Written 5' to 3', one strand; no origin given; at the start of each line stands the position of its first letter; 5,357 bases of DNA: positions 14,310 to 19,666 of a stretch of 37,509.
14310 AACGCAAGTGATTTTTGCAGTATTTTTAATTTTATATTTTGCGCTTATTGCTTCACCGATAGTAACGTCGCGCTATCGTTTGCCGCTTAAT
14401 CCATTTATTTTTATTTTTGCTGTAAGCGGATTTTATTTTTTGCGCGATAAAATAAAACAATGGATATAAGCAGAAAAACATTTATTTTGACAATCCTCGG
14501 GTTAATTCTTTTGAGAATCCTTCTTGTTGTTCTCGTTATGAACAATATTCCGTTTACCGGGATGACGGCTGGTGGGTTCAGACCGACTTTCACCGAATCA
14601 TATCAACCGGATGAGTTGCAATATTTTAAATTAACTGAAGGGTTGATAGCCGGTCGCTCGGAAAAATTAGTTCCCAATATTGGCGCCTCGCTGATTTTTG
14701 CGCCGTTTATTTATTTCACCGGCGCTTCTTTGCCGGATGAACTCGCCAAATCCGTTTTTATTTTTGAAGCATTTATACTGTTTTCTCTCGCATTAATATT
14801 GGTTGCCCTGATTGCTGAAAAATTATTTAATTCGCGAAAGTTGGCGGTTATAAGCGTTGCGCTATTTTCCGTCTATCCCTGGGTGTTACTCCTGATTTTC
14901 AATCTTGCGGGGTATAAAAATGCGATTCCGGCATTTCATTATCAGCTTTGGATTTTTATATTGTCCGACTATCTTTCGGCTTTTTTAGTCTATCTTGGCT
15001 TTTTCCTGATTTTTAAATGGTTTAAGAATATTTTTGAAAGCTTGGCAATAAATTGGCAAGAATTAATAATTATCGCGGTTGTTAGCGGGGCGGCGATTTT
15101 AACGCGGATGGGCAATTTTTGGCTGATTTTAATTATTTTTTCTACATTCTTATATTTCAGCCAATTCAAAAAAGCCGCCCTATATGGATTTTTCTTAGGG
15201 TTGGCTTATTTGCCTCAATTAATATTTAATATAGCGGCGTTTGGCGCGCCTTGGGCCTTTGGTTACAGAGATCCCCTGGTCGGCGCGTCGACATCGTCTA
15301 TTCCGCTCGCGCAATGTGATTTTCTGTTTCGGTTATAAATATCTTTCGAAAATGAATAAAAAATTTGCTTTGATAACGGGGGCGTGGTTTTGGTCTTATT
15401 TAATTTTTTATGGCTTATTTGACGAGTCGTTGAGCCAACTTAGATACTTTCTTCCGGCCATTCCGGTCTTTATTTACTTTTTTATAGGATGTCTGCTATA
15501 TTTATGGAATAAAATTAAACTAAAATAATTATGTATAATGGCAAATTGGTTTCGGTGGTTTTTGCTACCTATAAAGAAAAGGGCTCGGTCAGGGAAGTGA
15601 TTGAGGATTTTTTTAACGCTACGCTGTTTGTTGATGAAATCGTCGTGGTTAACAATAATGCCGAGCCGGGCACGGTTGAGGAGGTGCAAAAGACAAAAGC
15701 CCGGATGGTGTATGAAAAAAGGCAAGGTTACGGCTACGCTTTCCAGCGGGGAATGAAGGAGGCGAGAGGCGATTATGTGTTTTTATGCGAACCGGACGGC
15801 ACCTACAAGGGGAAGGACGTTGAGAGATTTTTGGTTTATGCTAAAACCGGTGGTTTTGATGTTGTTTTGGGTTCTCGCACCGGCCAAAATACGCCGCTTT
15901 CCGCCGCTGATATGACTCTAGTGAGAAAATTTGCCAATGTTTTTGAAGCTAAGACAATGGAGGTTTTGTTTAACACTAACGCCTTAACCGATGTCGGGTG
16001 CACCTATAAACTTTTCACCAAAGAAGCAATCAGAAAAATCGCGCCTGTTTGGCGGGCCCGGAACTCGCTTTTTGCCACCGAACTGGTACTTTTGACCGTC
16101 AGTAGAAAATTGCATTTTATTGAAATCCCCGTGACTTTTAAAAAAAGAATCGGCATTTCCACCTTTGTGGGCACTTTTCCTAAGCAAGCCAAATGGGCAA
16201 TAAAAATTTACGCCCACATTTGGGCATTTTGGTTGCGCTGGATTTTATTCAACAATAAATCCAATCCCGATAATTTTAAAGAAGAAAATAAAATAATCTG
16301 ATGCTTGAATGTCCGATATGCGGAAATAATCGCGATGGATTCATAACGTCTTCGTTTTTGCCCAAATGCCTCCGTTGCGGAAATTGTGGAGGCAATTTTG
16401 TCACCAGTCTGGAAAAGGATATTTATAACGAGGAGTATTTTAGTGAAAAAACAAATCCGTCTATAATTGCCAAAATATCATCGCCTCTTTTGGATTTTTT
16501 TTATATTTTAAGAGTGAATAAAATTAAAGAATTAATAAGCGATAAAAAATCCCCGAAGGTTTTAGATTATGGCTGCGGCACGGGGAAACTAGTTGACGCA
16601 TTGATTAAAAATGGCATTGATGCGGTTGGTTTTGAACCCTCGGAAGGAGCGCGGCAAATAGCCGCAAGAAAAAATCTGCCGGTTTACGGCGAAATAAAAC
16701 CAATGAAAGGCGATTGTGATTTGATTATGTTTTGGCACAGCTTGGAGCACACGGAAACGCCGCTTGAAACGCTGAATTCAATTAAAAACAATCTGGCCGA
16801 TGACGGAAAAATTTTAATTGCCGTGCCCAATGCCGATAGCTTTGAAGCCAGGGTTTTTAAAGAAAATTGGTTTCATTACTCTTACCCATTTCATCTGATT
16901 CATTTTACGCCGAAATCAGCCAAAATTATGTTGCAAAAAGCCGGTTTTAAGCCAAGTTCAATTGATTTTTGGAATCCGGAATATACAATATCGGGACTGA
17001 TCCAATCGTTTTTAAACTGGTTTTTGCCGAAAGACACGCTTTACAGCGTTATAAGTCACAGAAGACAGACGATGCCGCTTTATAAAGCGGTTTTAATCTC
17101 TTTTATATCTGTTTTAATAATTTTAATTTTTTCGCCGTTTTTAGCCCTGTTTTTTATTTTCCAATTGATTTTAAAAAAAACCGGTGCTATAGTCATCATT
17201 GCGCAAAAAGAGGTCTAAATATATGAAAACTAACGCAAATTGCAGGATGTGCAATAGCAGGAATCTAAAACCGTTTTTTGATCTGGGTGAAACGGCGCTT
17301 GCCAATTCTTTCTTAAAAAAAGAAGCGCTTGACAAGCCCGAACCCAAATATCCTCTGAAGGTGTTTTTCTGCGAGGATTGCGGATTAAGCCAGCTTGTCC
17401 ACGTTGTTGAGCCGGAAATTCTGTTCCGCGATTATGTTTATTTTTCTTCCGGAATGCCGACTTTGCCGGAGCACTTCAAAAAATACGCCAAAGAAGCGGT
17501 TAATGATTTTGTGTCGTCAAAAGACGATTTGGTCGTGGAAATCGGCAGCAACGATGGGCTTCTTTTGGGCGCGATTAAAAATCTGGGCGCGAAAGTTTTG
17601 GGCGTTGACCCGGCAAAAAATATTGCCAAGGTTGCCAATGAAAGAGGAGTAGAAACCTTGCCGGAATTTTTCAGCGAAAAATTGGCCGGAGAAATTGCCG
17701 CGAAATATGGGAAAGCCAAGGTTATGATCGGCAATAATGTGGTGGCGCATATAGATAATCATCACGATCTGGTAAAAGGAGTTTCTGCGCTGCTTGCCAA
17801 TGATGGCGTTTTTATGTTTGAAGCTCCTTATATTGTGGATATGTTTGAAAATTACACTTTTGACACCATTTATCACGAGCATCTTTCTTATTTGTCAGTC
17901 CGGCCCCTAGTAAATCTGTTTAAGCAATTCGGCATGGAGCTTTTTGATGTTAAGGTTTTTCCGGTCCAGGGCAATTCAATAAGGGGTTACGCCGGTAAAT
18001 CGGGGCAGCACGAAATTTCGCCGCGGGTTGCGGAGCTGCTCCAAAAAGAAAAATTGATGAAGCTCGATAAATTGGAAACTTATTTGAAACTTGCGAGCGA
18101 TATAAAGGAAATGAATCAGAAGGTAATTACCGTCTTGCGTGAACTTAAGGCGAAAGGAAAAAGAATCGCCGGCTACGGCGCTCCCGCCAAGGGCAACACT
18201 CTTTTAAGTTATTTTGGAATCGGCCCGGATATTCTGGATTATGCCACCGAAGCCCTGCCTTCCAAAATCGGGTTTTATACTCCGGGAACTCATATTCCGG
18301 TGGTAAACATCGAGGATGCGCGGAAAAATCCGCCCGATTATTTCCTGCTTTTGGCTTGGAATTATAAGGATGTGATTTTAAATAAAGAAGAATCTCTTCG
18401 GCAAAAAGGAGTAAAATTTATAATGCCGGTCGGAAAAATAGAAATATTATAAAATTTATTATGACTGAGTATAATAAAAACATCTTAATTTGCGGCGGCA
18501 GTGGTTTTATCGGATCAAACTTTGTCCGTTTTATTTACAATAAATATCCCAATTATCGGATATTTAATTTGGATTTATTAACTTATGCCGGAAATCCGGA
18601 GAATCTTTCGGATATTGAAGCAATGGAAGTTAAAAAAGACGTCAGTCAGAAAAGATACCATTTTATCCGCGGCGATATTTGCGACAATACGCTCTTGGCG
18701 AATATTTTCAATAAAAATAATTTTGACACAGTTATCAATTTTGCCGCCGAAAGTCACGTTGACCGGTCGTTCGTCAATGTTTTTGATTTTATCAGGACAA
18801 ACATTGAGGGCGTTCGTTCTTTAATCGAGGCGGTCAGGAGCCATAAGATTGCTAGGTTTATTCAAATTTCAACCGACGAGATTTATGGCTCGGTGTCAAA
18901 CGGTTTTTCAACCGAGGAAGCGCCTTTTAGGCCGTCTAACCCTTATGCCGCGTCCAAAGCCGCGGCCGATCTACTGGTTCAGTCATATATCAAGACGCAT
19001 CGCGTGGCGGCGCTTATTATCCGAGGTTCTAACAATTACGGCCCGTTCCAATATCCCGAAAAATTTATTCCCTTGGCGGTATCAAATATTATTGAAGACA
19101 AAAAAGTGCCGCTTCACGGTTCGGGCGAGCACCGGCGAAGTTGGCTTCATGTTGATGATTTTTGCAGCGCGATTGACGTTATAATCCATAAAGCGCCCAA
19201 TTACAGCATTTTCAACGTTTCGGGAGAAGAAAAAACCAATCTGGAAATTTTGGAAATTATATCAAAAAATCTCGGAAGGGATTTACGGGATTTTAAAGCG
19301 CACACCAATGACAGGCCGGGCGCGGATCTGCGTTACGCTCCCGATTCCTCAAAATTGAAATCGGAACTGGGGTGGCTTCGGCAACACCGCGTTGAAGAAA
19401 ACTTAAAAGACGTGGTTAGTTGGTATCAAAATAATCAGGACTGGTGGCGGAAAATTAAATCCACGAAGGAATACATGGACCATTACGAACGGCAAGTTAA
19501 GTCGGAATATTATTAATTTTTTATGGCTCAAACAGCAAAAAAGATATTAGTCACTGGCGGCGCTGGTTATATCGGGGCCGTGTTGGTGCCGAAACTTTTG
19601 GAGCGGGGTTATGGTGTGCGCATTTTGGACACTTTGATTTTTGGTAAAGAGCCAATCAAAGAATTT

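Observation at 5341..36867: GT-C-centred glycosylation super-locus with no recognisable Wzx/Wzy-polymerase/initiating-PGT logic, next to a surface-layer-like protein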

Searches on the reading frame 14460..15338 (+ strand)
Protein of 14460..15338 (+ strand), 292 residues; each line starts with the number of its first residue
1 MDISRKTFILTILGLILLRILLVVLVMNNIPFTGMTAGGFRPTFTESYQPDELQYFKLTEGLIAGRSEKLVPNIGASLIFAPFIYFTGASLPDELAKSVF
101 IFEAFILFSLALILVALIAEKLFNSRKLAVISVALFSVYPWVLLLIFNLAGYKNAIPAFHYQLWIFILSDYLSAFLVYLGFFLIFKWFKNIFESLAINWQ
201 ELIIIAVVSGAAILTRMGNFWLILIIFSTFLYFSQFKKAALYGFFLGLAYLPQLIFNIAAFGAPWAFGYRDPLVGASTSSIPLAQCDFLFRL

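Call 4: search_protein_families(library=pfam, proteins=[window:14460-15338:+], max_evalue=0.01)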
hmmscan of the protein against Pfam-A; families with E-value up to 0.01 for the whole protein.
window:14460-15338:+ (292 aa): 1 family
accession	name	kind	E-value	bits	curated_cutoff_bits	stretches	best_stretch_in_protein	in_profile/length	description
PF19896.4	DUF6369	-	0.003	17.6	28.4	1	118-258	137-284/438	Family of unknown function (DUF6369)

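Call 7: search_protein_families(library=pfam, proteins=[window:14460-15338:+], max_evalue=1)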
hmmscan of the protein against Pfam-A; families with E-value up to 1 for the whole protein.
window:14460-15338:+ (292 aa): 2 families
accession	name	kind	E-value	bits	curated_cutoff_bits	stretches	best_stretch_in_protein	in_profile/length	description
PF19896.4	DUF6369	-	0.003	17.6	28.4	1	118-258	137-284/438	Family of unknown function (DUF6369)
PF11688.13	DUF3285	-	0.49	10.8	25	0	6-25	23-42/44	Protein of unknown function (DUF3285)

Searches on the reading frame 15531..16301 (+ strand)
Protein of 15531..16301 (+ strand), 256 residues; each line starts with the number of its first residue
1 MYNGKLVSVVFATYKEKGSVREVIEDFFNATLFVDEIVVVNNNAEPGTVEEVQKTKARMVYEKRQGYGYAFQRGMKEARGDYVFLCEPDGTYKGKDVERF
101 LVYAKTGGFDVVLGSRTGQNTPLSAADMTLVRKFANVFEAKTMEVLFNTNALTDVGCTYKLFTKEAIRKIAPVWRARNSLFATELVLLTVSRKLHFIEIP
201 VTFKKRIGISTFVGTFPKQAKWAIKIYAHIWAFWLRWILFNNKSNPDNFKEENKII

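Call 4: search_protein_families(library=pfam, proteins=[window:15531-16301:+], max_evalue=0.01)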
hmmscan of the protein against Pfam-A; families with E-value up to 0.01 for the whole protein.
window:15531-16301:+ (256 aa): 1 family
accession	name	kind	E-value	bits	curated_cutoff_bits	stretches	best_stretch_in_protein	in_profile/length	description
PF00535.33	Glycos_transf_2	-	3e-19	70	23.3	1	8-167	1-164/168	Glycosyl transferase family 2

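Call 18: search_solved_structures(query=window:15531-16301:+, max_evalue=0.01)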
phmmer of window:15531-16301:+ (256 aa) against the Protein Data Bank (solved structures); distinct sequences matched with E-value up to 0.01: 2.
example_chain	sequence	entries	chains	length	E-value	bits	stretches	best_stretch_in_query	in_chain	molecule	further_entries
5mlz_A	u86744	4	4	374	4.5e-06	29.8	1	5-117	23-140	Dolichol monophosphate mannose synthase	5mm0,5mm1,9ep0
6h1j_A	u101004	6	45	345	0.0057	19.6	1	5-133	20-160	Probable ss-1,3-N-acetylglucosaminyltransferase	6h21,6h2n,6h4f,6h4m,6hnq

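Call 21: search_protein_families(library=ncbifam, proteins=[window:15531-16301:+], max_evalue=0.01)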
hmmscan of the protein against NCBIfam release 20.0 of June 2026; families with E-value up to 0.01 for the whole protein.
window:15531-16301:+ (256 aa): 11 families
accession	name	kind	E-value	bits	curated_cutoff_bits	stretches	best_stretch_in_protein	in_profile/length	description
TIGR04182.1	glyco_TIGR04182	equivalog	1.3e-22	80.6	325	1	7-212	2-200/293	S-layer glycoprotein N-glycosyltransferase AglJ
NF041391.1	DPhHxTase_Halo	equivalog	2.4e-17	62.7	375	1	12-211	2-191/213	dolichyl-phosphate hexose transferase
NF058614.1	PPMAGASynPpgS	equivalog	1.5e-08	34.4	370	1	9-202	4-195/226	polyprenyl-phospho-N-acetylgalactosaminyl synthase PpgS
NF041875.1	EPS_EpsD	equivalog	1.1e-07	31.5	370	1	7-115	1-115/325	exopolysaccharide biosynthesis glycosyltransferase EpsD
NF038302.1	EPS_HpsE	equivalog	3.5e-07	29.5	300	1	8-91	4-98/307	hormogonium polysaccharide biosynthesis glycosyltransferase HpsE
TIGR04283.1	glyco_like_mftF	equivalog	2.1e-05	24.2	182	1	7-85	1-78/221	TIGR04283 family arsenosugar biosynthesis glycosyltransferase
TIGR03937.1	PgaC_IcaA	equivalog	2.5e-05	23.4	422.3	1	5-91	45-137/407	poly-beta-1,6-N-acetyl-D-glucosamine synthase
NF007482.0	PRK10073.1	equivalog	3e-05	23.2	423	1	5-112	6-118/334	glycosyltransferase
NF047683.1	TeichurnBiosyTuaG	equivalog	0.00061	19.5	400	1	4-178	5-178/252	teichuronic acid biosynthesis protein TuaG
NF010496.0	PRK13915.1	equivalog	0.00067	18.8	262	1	4-83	30-120/307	glucosyl-3-phosphoglycerate synthase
NF050113.1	gal_furan_GlfT1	equivalog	0.0014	18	330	1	9-102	3-102/290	galactofuranosyltransferase GlfT1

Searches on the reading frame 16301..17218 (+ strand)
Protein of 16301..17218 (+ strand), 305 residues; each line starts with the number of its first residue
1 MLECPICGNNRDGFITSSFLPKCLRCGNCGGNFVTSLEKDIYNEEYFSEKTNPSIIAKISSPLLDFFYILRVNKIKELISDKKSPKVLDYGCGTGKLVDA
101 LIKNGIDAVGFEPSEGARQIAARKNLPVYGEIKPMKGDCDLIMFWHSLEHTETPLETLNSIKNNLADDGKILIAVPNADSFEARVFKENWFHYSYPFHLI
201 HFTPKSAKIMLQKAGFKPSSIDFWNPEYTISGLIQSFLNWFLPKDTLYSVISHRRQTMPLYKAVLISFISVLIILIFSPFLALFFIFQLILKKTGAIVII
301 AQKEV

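Call 5: search_protein_families(library=pfam, proteins=[window:16301-17218:+], max_evalue=0.01)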
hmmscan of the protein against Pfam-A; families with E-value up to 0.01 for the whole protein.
window:16301-17218:+ (305 aa): 8 families
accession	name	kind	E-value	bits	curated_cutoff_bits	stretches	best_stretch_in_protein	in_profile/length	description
PF13489.12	Methyltransf_23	-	3.3e-25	89.1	27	1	80-217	17-160/164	Methyltransferase domain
PF08242.18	Methyltransf_12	-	7.9e-08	33.4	30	1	88-171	1-98/98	Methyltransferase domain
PF08241.18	Methyltransf_11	-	2.3e-07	31.8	21.2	1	88-173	1-95/95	Methyltransferase domain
PF13649.12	Methyltransf_25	-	2.7e-06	28.4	27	1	87-169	1-97/97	Methyltransferase domain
PF13847.12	Methyltransf_31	-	3.1e-06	27.4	27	1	82-183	2-120/145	Methyltransferase domain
PF07021.18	MetW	-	0.00023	21.3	21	1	74-126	6-57/193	Methionine biosynthesis protein MetW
PF08003.17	Methyltransf_9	-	0.00038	20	23.8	1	73-182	105-226/315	Protein of unknown function (DUF1698)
PF05219.18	DREV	-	0.00058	19.5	26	1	68-175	80-188/265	DREV methyltransferase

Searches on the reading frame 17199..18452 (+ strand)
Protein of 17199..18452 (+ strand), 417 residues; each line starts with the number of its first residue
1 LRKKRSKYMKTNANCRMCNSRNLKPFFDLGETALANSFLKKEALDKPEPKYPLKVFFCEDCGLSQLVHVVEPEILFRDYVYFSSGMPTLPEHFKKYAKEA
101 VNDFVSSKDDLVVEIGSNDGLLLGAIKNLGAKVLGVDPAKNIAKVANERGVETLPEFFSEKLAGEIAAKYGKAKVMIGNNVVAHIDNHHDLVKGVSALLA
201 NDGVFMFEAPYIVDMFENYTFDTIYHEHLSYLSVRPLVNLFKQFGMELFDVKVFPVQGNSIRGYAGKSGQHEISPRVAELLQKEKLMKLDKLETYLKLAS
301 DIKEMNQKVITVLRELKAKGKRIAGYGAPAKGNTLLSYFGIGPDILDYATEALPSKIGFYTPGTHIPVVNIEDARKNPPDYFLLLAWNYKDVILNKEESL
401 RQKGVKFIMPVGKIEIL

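Call 5: search_protein_families(library=pfam, proteins=[window:17199-18452:+], max_evalue=0.01)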
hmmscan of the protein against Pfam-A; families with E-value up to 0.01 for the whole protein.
window:17199-18452:+ (417 aa): 6 families
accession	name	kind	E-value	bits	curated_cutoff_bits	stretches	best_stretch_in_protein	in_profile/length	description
PF08484.17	Methyltransf_14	-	2.8e-51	173.9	23.5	1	255-411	1-159/160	C-methyltransferase C-terminal domain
PF08421.16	Methyltransf_13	-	2.1e-24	85.9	31.3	1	15-76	1-62/62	Putative zinc binding domain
PF13489.12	Methyltransf_23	-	4.8e-14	52.8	27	1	98-248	10-161/164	Methyltransferase domain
PF08242.18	Methyltransf_12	-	3.5e-06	28.1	30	1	113-205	1-98/98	Methyltransferase domain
PF08241.18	Methyltransf_11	-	2.3e-05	25.4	21.2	1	114-207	2-95/95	Methyltransferase domain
PF13649.12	Methyltransf_25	-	0.0022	19.1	27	1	112-203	1-97/97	Methyltransferase domain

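Call 20: search_protein_families(library=ncbifam, proteins=[window:17199-18452:+], max_evalue=0.00001)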
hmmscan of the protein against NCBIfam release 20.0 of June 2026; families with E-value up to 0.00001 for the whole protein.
window:17199-18452:+ (417 aa): 1 family
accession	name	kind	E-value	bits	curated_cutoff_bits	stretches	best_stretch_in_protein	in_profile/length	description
TIGR01983.1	UbiG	equivalog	7.4e-06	25.4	102.95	0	108-207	49-151/228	bifunctional 2-polyprenyl-6-hydroxyphenol methylase/3-demethylubiquinol 3-O-methyltransferase UbiG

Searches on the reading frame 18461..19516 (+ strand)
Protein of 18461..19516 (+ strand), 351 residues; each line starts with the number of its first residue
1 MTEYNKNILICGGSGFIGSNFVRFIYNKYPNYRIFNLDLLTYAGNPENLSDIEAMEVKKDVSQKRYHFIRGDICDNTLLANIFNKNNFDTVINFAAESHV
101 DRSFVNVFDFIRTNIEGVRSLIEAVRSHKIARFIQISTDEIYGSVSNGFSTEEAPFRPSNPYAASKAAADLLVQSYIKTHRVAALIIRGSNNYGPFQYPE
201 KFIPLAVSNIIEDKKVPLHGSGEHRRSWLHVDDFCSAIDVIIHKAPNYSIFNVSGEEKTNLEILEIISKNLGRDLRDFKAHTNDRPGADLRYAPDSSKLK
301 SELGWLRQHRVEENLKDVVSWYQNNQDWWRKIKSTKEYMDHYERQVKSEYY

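Call 5: search_protein_families(library=pfam, proteins=[window:18461-19516:+], max_evalue=0.01)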
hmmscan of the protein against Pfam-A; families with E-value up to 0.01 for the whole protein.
window:18461-19516:+ (351 aa): 8 families
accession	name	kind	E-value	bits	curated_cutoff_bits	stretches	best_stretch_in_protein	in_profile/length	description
PF16363.11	GDP_Man_Dehyd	-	1.1e-70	239.1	27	1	9-317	1-331/332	GDP-mannose 4,6 dehydratase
PF01370.27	Epimerase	-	7.1e-60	202.8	20.9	1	8-253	1-239/240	NAD dependent epimerase/dehydratase family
PF02719.21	Polysacc_synt_2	-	3.6e-18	66.2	20.2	1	8-180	1-156/293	Polysaccharide biosynthesis protein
PF01073.25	3Beta_HSD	-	4.7e-13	49.2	22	1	9-232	1-219/280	3-beta hydroxysteroid dehydrogenase/isomerase family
PF04321.23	RmlD_sub_bind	-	9.9e-13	48.2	27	1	8-194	3-153/287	RmlD substrate binding domain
PF07993.18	NAD_binding_4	-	2.4e-12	47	20.1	1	10-190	1-205/258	Male sterility protein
PF13460.12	NAD_binding_10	-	1.5e-05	25.4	27.2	1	60-175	34-134/184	NAD(P)H-binding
PF05368.20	NmrA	-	0.0036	17.4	27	0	5-134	2-103/298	NmrA-like family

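Call 20: search_protein_families(library=ncbifam, proteins=[window:18461-19516:+], max_evalue=0.00001)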
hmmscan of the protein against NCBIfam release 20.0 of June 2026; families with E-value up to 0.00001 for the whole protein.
window:18461-19516:+ (351 aa): 22 families
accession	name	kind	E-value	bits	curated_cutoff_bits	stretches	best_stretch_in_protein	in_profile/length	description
TIGR01181.1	dTDP_gluc_dehyt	equivalog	2.5e-115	385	365.1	1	7-332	1-321/321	dTDP-glucose 4,6-dehydratase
NF007490.0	PRK10084.1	subfamily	8e-77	258.6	649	1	7-336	2-348/361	dTDP-glucose 4,6-dehydratase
NF007582.0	PRK10217.1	equivalog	7.1e-76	255.6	698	1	6-334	2-343/355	dTDP-glucose 4,6-dehydratase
TIGR01179.1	galE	equivalog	2.8e-32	111.9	262.3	1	7-194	1-178/332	UDP-glucose 4-epimerase GalE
TIGR04180.1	EDH_00030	hypoth_equivalog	4.6e-32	111.3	475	1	8-306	1-293/297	NAD-dependent 4,6-dehydratase LegB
TIGR02622.1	CDP_4_6_dhtase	equivalog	1.5e-24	86.8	278.45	1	5-327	4-335/352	CDP-glucose 4,6-dehydratase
NF007956.0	PRK10675.1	subfamily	2.4e-22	79.5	394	1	7-176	2-163/338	UDP-glucose 4-epimerase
TIGR01472.1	gmd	equivalog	3.9e-21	75.6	415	1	8-275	3-272/342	GDP-mannose 4,6-dehydratase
TIGR02197.1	heptose_epim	equivalog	2.5e-19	69.6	274.6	1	8-323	1-314/316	ADP-glyceromanno-heptose 6-epimerase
NF011728.1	PRK15181.1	equivalog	2.7e-18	66.1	760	1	6-324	16-339/348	Vi polysaccharide biosynthesis UDP-N-acetylglucosaminuronic acid C-4 epimerase TviC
TIGR03589.1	PseB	equivalog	1.2e-15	57.3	407.75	1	5-141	4-128/324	UDP-N-acetylglucosamine 4,6-dehydratase (inverting)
NF047922.1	GDPFucSynFcl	equivalog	1.5e-14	54.1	500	1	77-327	43-306/308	GDP-L-fucose synthase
NF043036.1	ErythonDh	equivalog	4.2e-13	49.2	325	1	7-184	2-171/321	D-erythronate dehydrogenase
TIGR01214.1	rmlD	equivalog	8.1e-12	44.8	224.05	1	8-195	2-153/285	dTDP-4-dehydrorhamnose reductase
NF041015.1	UDPsulfquin_syn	equivalog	6e-11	41.9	575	0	213-333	249-374/384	UDP-sulfoquinovose synthase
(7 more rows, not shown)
